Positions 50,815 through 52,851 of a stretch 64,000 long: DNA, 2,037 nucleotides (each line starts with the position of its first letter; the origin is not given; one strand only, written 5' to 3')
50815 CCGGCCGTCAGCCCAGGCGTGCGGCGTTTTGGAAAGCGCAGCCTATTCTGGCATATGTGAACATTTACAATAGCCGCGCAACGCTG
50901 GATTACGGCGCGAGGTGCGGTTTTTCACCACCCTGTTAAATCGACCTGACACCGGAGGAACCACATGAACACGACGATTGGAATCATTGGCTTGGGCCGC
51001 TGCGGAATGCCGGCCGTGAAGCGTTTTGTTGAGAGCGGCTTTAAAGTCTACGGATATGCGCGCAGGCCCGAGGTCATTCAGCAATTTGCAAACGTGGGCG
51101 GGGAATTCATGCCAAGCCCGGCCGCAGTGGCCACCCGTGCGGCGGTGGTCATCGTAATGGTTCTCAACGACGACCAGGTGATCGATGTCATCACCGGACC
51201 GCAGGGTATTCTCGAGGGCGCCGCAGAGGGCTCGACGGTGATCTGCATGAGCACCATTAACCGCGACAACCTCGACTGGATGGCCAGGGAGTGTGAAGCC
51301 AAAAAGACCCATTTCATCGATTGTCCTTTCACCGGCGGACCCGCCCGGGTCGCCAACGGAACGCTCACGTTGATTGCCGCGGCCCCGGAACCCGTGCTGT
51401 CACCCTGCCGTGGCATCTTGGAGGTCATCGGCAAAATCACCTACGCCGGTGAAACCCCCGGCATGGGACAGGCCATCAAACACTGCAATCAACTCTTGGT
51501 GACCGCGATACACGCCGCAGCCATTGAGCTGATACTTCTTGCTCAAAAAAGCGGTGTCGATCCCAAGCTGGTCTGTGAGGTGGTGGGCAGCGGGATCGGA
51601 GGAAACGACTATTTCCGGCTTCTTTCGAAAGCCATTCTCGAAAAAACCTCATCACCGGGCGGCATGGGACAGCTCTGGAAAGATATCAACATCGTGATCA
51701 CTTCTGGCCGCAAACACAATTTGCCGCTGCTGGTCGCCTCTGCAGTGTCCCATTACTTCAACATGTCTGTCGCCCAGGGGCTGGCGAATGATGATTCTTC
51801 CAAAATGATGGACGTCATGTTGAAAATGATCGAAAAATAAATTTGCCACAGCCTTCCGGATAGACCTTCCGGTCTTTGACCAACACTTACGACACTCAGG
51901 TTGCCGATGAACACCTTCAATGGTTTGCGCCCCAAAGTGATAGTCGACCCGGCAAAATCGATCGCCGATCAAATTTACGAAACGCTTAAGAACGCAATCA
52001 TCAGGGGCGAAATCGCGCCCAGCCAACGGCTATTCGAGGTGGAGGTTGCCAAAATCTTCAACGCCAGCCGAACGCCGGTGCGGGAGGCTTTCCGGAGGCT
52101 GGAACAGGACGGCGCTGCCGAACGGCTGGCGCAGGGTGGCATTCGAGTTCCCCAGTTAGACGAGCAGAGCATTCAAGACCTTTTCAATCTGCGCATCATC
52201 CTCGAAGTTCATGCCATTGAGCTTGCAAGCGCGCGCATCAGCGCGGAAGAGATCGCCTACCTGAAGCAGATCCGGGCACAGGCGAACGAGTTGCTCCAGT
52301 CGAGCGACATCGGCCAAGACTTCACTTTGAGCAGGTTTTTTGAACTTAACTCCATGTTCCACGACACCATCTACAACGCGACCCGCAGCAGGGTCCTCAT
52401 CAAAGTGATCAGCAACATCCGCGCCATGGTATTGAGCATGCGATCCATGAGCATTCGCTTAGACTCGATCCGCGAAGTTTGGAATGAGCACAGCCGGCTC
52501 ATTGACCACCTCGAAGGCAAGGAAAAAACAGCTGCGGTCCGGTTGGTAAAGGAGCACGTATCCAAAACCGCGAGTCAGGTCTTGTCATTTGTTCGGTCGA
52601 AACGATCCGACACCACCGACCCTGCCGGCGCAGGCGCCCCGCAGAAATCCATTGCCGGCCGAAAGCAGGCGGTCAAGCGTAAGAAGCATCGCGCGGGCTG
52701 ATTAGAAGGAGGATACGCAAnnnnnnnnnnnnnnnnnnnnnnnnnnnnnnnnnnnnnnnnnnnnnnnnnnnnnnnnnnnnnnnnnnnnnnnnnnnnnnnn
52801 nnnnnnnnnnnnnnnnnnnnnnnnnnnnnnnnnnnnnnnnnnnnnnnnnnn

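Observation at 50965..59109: Unassigned anaerobic module: KdaD-like dehydratase and beta-hydroxyacid reductase convergent with an Ldh_2, OFOR (delta-alpha-beta-gamma), AbfD-like operon; possible route from C5 2-oxo acids to crotonyl-CoA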

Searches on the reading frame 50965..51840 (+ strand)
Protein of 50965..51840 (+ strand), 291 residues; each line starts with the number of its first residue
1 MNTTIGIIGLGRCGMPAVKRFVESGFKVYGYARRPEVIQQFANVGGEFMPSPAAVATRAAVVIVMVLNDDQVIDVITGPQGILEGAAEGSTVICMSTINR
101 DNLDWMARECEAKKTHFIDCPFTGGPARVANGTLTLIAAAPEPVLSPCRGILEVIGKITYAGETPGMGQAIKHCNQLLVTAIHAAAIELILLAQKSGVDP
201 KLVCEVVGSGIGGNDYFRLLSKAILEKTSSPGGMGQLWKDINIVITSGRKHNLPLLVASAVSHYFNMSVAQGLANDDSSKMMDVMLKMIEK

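Call 3: search_protein_families(library=pfam, proteins=[window:50965-51840:+])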
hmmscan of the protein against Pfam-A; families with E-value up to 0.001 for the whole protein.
window:50965-51840:+ (291 aa): 4 families
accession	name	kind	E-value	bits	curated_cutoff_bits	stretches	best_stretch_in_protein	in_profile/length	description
PF03446.21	NAD_binding_2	-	5.9e-34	117.8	21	1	4-159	1-157/161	NAD binding domain of 6-phosphogluconate dehydrogenase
PF14833.11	NAD_binding_11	-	5.1e-21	75.6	30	1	166-284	1-121/122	NAD-binding of NADP-dependent 3-hydroxyisobutyrate dehydrogenase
PF02826.25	2-Hacid_dh_C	-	2.2e-06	27.6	25.1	1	2-70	36-103/178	D-isomer specific 2-hydroxyacid dehydrogenase, NAD binding domain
PF03807.23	F420_oxidored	-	3.9e-05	24.6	21.6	1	4-66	1-67/94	NADP oxidoreductase coenzyme F420-dependent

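Call 4: search_protein_families(library=ncbifam, proteins=[window:50965-51840:+])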
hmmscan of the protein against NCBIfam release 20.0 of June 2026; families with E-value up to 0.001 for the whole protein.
window:50965-51840:+ (291 aa): 9 families
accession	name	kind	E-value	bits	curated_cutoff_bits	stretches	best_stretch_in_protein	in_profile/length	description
NF043037.1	ThreonDh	equivalog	6.1e-48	163.7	350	1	2-282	2-284/297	L-threonate dehydrogenase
TIGR01505.1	tartro_sem_red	equivalog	1.3e-44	152.6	340.75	1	5-288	2-286/291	2-hydroxy-3-oxopropionate reductase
NF008592.0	PRK11559.1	equivalog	3.9e-42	144.6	397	1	1-285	1-286/296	2-hydroxy-3-oxopropionate reductase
TIGR01692.1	HIBADH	equivalog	1.4e-34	119.8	291.6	1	8-214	2-208/288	3-hydroxyisobutyrate dehydrogenase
NF012005.0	PRK15461.1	equivalog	2.8e-33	115.4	348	1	3-285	2-286/298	sulfolactaldehyde 3-reductase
NF011633.0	PRK15059.1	equivalog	2.6e-27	95.8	451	1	5-288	3-286/292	2-hydroxy-3-oxopropionate reductase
NF007161.0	PRK09599.1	subfamily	8.5e-10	38.3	271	1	4-155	2-152/302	NADP-dependent phosphogluconate dehydrogenase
TIGR00872.1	gnd_rel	equivalog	6.1e-07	29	297.2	1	5-135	3-132/299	phosphogluconate dehydrogenase (NAD(+)-dependent, decarboxylating)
NF040825.1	UDPMaNacDH_Arch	equivalog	0.00014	20.8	750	1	4-45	2-42/418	UDP-N-acetyl-D-mannosamine dehydrogenase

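Call 49: search_solved_structures(query=window:50965-51840:+, show_alignments=0)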
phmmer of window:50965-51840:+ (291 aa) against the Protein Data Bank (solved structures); distinct sequences matched with E-value up to 0.001: 47.
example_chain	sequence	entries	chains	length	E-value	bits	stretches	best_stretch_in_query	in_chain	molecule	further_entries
3w6u_A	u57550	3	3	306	2.1e-32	116.1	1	4-270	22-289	6-phosphogluconate dehydrogenase, NAD-binding protein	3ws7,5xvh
3w6z_A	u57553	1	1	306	1.5e-31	113.3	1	4-270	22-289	6-phosphogluconate dehydrogenase, NAD-binding protein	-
1vpd_A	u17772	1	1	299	4e-30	108.6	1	3-281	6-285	TARTRONATE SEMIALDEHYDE REDUCTASE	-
3cky_A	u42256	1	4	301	8.2e-30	107.6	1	4-286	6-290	2-hydroxymethyl glutarate dehydrogenase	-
2i9p_A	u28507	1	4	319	3e-29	105.8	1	4-282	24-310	3-hydroxyisobutyrate dehydrogenase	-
2gf2_A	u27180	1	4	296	3.6e-29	105.5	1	5-282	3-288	3-hydroxyisobutyrate dehydrogenase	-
3g0o_A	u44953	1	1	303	2.3e-26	96.3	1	5-283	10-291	3-hydroxyisobutyrate dehydrogenase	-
3pef_A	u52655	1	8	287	2.1e-25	93.1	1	5-281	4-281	6-phosphogluconate dehydrogenase, NAD-binding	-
1yb4_A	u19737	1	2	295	3.2e-25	92.6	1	5-285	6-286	tartronic semialdehyde reductase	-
9rb2_A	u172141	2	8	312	4.5e-25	92.1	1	4-282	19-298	Probable oxidoreductase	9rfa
6sm7_A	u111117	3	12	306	2.1e-22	83.3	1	4-283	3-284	3-sulfolactaldehyde reductase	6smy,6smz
5je8_A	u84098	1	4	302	1.5e-21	80.5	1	4-279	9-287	3-hydroxyisobutyrate dehydrogenase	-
3pdu_A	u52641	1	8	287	5.5e-21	78.7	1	3-282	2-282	3-hydroxyisobutyrate dehydrogenase family protein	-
4dll_A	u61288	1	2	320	7.6e-21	78.2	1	5-279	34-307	2-hydroxy-3-oxopropionate reductase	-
2uyy_A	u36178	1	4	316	7.4e-20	75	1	4-279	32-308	N-PAC PROTEIN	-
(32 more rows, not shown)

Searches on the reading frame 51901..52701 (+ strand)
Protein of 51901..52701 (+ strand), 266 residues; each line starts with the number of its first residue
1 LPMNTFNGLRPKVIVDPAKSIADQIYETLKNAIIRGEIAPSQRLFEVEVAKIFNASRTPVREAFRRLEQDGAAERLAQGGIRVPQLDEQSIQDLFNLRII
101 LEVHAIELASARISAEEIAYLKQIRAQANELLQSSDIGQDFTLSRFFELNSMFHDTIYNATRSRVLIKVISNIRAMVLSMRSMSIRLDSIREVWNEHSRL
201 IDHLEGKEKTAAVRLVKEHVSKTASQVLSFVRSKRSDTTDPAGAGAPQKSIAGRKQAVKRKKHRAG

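Call 3: search_protein_families(library=pfam, proteins=[window:51901-52701:+])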
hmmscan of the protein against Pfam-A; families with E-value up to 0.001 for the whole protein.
window:51901-52701:+ (266 aa): 2 families
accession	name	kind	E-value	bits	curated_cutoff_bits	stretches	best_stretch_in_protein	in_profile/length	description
PF07729.17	FCD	-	5.4e-21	75.7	24.3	1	93-221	1-124/125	FCD domain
PF00392.27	GntR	-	8.5e-16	57.8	27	1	22-83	2-64/64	Bacterial regulatory proteins, gntR family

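Call 4: search_protein_families(library=ncbifam, proteins=[window:51901-52701:+])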
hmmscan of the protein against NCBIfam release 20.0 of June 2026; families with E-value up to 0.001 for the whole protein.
window:51901-52701:+ (266 aa): 9 families
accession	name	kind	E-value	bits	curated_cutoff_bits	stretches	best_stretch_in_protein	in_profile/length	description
TIGR03338.1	phnR_burk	equivalog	1.7e-24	86.6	271.5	1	19-223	10-209/212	phosphonate utilization associated transcriptional regulator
NF008504.0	PRK11414.1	equivalog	1.4e-13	51.1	225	1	20-221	11-209/221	GntR family transcriptional regulator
NF008576.0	PRK11534.1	equivalog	3e-12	46.7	218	1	21-220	8-210/225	DNA-binding transcriptional regulator CsiR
NF003011.0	PRK03837.1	subfamily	2.4e-10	40.5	260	1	87-225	100-231/241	transcriptional regulator NanR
NF007442.0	PRK09990.1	equivalog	1e-07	31.6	301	1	17-227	7-235/256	transcriptional regulator GlcC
NF007001.0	PRK09464.1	equivalog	1.3e-07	31.6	330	1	20-136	10-129/254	pyruvate dehydrogenase complex transcriptional repressor PdhR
TIGR02018.2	his_ut_repres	equivalog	8.4e-06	25.3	220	1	23-98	2-76/226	histidine utilization transcriptional repressor HutC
NF052282.1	PLP_TF_PdxR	equivalog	7.7e-05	21.9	320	1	21-93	2-75/448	MocR-like pyridoxine biosynthesis transcription factor PdxR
NF052290.2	MocR_like_YczR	exception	0.00031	19.6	487.4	1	21-133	20-130/458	MocR-like transcription factor YczR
